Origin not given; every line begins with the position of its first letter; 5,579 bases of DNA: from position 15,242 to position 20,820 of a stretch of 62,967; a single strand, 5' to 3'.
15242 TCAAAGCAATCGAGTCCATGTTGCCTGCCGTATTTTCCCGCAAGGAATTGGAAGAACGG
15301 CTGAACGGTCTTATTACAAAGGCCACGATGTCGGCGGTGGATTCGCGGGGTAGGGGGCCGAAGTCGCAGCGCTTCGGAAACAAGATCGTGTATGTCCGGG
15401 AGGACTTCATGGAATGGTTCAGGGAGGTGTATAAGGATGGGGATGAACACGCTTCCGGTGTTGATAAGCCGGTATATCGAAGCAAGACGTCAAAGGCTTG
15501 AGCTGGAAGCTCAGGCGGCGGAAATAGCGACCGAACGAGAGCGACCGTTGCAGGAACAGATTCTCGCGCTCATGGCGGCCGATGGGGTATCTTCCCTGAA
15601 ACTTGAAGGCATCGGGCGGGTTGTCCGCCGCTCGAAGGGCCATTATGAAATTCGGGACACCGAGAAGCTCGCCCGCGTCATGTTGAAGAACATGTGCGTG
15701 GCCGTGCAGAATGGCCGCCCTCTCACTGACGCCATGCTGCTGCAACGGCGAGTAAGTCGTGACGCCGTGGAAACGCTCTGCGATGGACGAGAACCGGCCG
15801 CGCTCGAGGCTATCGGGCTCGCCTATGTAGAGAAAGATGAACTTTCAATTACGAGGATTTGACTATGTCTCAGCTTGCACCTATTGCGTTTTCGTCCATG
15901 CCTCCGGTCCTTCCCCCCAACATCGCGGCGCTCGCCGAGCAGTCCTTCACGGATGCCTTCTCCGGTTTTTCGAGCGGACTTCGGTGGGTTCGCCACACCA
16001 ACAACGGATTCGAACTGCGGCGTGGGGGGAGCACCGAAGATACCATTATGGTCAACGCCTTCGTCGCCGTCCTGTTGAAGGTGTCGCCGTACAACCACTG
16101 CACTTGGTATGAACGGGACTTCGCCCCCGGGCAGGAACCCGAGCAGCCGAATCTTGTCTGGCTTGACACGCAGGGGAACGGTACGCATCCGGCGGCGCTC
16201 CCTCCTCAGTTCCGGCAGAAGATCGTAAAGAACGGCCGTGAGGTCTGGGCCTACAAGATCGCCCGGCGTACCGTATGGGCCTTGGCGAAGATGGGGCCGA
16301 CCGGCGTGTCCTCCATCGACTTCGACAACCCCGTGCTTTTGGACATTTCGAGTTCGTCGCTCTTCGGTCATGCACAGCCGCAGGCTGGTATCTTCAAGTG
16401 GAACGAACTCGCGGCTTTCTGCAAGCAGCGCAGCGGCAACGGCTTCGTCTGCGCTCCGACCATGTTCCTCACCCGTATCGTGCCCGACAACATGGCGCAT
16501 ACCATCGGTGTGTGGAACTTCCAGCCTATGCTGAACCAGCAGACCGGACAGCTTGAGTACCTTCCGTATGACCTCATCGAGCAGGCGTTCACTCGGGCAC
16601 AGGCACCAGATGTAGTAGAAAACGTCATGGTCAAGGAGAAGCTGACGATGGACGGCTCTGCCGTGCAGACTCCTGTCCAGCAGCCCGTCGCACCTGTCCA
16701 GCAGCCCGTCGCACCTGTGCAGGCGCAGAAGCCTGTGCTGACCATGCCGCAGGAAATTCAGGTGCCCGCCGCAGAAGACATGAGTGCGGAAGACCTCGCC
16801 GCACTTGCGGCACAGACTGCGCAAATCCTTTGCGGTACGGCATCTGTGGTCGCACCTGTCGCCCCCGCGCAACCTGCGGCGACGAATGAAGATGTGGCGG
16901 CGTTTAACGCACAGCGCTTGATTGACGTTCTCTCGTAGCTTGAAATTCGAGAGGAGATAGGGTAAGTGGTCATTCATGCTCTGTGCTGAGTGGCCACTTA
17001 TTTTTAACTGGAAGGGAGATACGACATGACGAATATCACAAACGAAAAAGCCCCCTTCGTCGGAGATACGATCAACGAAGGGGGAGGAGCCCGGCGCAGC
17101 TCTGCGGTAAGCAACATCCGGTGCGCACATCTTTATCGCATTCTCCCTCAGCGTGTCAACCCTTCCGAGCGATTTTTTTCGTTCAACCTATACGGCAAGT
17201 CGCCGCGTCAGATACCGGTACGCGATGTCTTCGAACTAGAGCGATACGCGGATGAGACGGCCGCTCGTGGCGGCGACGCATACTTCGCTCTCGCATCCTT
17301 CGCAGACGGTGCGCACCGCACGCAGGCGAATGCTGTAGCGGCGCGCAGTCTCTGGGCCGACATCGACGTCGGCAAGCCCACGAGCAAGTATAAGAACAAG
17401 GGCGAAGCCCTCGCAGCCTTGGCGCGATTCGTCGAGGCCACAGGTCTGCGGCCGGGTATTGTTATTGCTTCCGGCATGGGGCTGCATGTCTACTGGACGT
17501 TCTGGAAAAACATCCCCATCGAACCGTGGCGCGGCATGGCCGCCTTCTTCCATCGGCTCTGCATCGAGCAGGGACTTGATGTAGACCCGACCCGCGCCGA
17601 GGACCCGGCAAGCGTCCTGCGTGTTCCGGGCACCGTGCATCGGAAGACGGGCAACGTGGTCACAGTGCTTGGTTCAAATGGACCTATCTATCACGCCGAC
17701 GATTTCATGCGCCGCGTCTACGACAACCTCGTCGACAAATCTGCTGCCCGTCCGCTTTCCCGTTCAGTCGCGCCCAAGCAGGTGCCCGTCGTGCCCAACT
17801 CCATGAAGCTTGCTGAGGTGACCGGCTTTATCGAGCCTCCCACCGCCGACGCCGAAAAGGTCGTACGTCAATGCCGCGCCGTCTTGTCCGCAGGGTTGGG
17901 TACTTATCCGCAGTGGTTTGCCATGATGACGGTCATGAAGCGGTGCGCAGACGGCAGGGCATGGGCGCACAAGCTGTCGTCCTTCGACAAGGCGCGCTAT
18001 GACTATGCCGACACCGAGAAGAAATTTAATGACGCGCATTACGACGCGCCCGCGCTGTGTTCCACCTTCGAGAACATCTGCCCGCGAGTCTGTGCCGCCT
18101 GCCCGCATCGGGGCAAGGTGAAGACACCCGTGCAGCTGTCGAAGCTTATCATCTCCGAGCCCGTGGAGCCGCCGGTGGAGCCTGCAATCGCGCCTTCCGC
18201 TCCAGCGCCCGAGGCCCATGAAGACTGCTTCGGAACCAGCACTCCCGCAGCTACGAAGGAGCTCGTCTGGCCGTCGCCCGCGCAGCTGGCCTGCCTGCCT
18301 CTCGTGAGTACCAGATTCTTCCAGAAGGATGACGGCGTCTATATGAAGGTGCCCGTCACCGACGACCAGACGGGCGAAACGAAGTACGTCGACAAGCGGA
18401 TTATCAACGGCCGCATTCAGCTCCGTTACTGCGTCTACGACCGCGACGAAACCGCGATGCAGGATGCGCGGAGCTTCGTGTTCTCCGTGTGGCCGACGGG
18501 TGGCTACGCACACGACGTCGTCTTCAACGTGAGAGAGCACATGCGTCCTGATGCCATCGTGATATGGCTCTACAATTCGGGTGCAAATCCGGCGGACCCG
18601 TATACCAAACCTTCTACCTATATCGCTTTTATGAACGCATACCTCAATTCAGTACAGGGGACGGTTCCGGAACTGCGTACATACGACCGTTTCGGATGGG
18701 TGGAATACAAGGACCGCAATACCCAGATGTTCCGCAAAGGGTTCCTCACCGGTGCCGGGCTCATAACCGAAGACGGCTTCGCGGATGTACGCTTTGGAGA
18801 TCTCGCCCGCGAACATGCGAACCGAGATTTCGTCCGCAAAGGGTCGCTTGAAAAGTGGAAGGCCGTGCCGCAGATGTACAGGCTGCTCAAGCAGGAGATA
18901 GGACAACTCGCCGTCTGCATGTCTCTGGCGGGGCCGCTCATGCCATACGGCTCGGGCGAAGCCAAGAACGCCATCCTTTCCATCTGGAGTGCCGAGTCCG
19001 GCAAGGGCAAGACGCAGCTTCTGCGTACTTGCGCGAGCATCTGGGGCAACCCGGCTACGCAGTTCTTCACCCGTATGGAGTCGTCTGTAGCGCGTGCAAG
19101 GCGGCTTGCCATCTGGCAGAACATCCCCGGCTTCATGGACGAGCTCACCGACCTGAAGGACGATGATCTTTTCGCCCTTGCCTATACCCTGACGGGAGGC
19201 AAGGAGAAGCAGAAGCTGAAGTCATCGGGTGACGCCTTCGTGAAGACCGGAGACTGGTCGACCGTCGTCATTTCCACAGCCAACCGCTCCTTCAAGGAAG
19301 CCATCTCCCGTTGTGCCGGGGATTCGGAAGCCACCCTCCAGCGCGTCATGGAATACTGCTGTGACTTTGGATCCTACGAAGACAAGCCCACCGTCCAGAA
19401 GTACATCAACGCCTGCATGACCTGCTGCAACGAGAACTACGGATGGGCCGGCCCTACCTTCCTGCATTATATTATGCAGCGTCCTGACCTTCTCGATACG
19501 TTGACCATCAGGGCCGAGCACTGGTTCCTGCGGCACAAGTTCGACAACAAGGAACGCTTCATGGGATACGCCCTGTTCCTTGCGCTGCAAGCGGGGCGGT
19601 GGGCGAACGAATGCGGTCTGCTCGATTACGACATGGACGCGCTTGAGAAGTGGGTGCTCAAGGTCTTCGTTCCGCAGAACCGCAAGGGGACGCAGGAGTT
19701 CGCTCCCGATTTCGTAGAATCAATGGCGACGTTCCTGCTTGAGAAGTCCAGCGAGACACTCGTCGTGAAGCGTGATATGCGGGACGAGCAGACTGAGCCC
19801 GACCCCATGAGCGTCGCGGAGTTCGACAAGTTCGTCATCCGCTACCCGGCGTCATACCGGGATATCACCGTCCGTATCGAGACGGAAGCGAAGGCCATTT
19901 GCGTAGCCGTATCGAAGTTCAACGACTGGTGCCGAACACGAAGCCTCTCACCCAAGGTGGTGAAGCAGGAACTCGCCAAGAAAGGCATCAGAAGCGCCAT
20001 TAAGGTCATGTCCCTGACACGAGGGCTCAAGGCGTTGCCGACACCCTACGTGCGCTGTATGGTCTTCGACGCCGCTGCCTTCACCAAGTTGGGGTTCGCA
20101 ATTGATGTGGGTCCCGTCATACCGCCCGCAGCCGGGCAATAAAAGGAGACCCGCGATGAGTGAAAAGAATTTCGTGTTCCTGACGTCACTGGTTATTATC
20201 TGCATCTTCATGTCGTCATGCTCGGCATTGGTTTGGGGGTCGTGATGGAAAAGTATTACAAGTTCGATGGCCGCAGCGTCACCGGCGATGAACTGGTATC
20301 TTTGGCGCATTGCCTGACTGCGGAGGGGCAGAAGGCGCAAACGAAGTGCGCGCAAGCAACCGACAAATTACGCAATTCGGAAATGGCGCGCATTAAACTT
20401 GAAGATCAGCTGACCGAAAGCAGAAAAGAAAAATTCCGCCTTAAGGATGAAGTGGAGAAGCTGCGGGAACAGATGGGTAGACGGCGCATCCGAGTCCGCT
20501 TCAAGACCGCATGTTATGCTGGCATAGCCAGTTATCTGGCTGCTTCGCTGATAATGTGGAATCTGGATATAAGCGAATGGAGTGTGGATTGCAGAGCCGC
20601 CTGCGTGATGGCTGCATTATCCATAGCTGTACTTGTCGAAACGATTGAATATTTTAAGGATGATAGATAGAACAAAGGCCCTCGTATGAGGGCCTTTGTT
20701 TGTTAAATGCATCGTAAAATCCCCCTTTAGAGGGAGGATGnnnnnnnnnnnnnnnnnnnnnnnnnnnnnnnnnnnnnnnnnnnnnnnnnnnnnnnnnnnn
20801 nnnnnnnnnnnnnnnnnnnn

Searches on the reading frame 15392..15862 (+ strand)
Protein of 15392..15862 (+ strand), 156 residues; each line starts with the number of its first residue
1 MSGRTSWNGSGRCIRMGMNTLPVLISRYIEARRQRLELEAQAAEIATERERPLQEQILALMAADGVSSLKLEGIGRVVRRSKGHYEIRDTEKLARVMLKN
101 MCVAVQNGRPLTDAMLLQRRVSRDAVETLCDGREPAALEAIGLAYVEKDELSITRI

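Call 9: search_protein_families(library=pfam, proteins=[window:15392-15862:+], max_evalue=0.01)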
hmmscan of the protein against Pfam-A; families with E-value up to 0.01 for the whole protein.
window:15392-15862:+ (156 aa): 1 family
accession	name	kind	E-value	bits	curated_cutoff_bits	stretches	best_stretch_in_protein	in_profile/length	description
PF23984.1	DUF7307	-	4e-05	24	27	1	24-90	5-71/129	Pam3 gp33-like protein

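Call 10: search_protein_families(library=phrogs, proteins=[window:15392-15862:+], max_evalue=0.001)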
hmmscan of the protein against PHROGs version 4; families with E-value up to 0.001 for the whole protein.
window:15392-15862:+ (156 aa): 1 family
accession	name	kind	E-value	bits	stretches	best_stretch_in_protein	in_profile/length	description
phrog_13900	-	head and packaging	2.3e-08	35.5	1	23-140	14-121/132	minor head protein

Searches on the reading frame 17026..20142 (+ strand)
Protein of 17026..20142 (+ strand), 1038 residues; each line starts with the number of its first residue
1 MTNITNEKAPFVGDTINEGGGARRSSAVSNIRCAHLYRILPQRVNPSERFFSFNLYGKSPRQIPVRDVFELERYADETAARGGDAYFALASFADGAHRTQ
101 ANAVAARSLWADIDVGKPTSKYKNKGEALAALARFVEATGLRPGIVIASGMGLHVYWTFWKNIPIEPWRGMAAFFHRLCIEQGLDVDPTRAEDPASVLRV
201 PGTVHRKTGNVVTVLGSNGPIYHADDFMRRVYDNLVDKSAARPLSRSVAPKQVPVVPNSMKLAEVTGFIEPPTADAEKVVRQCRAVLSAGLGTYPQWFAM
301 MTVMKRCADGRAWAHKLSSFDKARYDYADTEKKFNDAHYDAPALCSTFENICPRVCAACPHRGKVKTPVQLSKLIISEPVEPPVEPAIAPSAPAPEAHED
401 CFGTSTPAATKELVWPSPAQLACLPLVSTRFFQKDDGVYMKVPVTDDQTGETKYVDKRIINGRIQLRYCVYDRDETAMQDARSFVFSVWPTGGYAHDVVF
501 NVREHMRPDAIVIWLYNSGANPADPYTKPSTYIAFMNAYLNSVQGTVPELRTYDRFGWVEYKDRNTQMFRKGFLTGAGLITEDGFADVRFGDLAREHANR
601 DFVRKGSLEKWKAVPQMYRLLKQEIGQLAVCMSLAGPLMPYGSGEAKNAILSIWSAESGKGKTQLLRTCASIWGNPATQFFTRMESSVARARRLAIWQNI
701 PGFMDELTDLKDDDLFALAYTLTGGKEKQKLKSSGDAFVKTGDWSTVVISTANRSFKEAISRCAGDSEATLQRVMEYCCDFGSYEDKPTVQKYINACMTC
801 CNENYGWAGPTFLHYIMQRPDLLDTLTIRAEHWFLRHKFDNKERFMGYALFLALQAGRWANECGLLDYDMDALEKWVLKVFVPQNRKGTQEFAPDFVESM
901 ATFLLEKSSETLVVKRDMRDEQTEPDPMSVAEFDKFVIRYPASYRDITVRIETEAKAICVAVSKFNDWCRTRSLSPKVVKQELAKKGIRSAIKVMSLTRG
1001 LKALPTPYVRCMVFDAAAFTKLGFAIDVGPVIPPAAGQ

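Call 9: search_protein_families(library=pfam, proteins=[window:17026-20142:+], max_evalue=0.01)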
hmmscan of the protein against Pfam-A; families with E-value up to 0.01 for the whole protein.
window:17026-20142:+ (1038 aa): 1 family
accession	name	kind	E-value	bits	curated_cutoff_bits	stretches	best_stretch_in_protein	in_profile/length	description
PF06048.17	DUF927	-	1.3e-15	58.3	22.6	1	515-737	78-279/284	Domain of unknown function (DUF927)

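Call 10: search_protein_families(library=phrogs, proteins=[window:17026-20142:+], max_evalue=0.001)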
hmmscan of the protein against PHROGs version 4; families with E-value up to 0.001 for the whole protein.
window:17026-20142:+ (1038 aa): 6 families
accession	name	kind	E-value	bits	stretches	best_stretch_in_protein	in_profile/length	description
phrog_25314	-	unknown function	1.6e-87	295.7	1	95-986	92-955/1010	-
phrog_8841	-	DNA, RNA and nucleotide metabolism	9.1e-25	88.4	1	588-870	229-496/633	DNA primase/helicase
phrog_2478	-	DNA, RNA and nucleotide metabolism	5.8e-10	38.9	1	85-237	70-221/854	DNA polymerase/primase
phrog_10514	-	DNA, RNA and nucleotide metabolism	1.9e-07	30.7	1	75-256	50-215/750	DNA primase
phrog_3123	-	unknown function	5e-07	29.7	1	79-231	60-194/583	-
phrog_1139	-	DNA, RNA and nucleotide metabolism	2.3e-05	23.6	1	656-818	551-706/895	DNA primase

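Call 52: search_dna_similar(query=window:17026-20142:+, collection=phages, mode=protein, max_rows=15)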
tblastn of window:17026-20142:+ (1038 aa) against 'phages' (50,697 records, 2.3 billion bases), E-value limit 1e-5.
Records with a match: 6; places in all: 6; records where one place covers at least 80% of the query: 0.
Best place of each record, by identity: <60% 6.
By first word of the organism name: Rhizobium 4; Pseudomonas 2.
By host as written in the record: Rhizobium phaseoli N831 2; Pseudomonas aeruginosa 1; Rhizobium etli T3_14 1; Rhizobium phaseoli N931 1; Pseudomonas aeruginosa ST773 (NDM-1-producing) 1.
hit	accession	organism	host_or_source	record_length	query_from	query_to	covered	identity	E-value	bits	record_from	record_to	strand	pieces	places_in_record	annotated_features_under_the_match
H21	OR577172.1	Pseudomonas phage Rollin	Pseudomonas aeruginosa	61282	95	983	70%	25.7%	3e-26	221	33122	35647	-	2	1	hypothetical protein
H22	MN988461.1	Rhizobium phage RHph_TM27A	Rhizobium phaseoli N831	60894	65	986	73%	22.8%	6e-15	162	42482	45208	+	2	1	putative integrase protein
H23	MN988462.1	Rhizobium phage RHph_TM27B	Rhizobium phaseoli N831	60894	65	986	73%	22.8%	6e-15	162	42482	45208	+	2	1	putative integrase protein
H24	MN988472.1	Rhizobium phage RHph_TM3_14A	Rhizobium etli T3_14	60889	65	986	73%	22.8%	1e-14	161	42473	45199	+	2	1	putative integrase protein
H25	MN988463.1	Rhizobium phage RHph_TM29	Rhizobium phaseoli N931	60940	65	986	73%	22.8%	1e-14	161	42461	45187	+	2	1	putative integrase protein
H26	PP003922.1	Pseudomonas phage vB_Pae_U10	Pseudomonas aeruginosa ST773 ...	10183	584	823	23%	25.8%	8e-8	63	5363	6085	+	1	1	DNA primase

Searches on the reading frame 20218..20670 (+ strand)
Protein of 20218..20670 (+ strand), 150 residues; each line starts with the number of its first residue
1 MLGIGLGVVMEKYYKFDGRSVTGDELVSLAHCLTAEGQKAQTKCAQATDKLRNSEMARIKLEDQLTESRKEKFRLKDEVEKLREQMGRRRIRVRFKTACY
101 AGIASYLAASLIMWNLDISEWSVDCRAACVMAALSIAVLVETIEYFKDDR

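Call 9: search_protein_families(library=pfam, proteins=[window:20218-20670:+], max_evalue=0.01)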
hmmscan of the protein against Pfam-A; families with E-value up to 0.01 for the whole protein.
window:20218-20670:+ (150 aa): 1 family
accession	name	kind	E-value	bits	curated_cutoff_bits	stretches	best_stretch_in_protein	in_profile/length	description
PF24627.1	PUMA_CC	-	0.002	18.5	30.1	1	39-88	12-61/74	PUMA coiled-coil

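Call 10: search_protein_families(library=phrogs, proteins=[window:20218-20670:+], max_evalue=0.001)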
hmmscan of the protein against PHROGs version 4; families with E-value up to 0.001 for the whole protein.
window:20218-20670:+ (150 aa): 0 families

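Call 74: search_protein_families(library=ncbifam, proteins=[window:20218-20670:+], max_evalue=0.1)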
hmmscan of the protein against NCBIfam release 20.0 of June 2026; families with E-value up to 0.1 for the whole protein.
window:20218-20670:+ (150 aa): 0 families
